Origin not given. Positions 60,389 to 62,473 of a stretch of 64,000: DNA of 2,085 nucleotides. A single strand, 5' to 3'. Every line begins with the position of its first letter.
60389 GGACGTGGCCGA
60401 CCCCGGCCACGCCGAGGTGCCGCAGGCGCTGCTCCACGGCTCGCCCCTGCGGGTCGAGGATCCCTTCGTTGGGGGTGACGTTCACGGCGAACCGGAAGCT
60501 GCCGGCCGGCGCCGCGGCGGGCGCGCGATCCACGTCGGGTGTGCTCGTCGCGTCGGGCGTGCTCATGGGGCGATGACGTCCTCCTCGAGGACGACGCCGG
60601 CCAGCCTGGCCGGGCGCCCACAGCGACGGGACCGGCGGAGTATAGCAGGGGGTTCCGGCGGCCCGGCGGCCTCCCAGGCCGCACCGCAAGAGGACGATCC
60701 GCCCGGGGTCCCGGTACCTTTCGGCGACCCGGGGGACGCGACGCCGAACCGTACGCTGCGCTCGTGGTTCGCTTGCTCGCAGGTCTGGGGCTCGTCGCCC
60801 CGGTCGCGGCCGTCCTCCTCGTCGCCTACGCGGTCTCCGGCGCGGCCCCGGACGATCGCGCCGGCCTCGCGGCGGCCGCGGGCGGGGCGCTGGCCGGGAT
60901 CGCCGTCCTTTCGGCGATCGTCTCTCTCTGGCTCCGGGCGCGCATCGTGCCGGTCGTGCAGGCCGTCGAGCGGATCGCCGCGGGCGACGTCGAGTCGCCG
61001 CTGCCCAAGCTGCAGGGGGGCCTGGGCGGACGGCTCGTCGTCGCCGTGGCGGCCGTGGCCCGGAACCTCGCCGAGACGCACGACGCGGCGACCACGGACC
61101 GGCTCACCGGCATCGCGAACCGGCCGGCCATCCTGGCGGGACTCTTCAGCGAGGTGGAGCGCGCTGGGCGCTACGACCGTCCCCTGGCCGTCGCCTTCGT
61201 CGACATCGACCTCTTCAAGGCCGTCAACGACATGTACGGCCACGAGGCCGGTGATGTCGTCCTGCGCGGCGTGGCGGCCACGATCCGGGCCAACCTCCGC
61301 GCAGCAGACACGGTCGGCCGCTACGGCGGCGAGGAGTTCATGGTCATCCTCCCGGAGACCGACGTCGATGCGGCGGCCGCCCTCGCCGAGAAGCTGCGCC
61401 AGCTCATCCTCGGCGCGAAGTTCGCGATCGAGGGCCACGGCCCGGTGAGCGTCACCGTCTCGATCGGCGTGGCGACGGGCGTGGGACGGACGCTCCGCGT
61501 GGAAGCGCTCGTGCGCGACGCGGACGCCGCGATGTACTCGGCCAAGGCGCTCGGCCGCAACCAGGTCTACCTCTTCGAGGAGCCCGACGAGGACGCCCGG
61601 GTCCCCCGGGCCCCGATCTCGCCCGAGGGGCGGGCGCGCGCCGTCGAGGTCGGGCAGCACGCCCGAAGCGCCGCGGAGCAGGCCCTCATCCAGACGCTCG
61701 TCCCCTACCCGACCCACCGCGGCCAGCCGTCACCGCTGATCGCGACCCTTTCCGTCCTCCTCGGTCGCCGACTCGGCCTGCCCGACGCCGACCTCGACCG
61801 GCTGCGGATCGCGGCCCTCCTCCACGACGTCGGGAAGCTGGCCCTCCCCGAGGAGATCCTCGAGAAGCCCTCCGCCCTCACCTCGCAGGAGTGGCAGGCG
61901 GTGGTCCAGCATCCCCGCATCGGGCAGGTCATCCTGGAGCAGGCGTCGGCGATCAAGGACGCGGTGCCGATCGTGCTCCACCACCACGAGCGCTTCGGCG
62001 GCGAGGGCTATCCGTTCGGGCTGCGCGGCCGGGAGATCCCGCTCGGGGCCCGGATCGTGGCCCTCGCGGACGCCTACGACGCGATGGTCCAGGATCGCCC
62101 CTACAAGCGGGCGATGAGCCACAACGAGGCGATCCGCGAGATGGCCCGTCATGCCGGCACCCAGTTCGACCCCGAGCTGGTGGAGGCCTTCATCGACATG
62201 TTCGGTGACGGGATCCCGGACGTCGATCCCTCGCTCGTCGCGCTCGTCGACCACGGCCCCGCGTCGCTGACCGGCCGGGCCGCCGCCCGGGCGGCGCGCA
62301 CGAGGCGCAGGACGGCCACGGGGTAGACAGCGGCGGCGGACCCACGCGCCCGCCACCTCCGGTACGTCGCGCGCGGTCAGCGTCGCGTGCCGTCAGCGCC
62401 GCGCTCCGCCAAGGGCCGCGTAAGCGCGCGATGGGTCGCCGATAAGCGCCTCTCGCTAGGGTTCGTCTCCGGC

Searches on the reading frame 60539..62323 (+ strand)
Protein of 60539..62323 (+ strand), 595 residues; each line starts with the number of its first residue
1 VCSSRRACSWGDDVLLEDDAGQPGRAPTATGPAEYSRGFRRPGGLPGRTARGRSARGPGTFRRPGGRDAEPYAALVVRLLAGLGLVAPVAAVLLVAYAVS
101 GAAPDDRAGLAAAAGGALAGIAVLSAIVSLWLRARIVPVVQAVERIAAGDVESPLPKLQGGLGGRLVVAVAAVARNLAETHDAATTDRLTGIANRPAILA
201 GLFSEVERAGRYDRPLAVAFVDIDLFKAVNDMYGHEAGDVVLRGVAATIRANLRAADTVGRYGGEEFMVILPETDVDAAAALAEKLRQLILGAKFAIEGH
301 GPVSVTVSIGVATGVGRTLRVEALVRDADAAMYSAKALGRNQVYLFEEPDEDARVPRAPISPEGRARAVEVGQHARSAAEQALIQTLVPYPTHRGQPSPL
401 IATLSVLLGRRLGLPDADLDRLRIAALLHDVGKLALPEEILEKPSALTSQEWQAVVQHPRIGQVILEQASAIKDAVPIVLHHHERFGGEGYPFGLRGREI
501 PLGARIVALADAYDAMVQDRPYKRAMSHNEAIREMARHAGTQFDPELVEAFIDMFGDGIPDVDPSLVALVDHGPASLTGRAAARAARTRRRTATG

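Call 65: search_protein_families(library=pfam, proteins=[window:60539-62323:+], max_evalue=0.00001)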
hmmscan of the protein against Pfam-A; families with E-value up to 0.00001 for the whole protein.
window:60539-62323:+ (595 aa): 3 families
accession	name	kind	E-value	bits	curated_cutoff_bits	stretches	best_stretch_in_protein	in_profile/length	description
PF00990.26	GGDEF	-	4.7e-42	143.9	23.8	1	184-342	1-161/161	Diguanylate cyclase, GGDEF domain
PF13487.12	HD_5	-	3.2e-39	134.8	27.2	1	385-547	5-170/170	HD domain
PF01966.28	HD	-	2e-19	70.4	22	1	402-516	9-116/116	HD domain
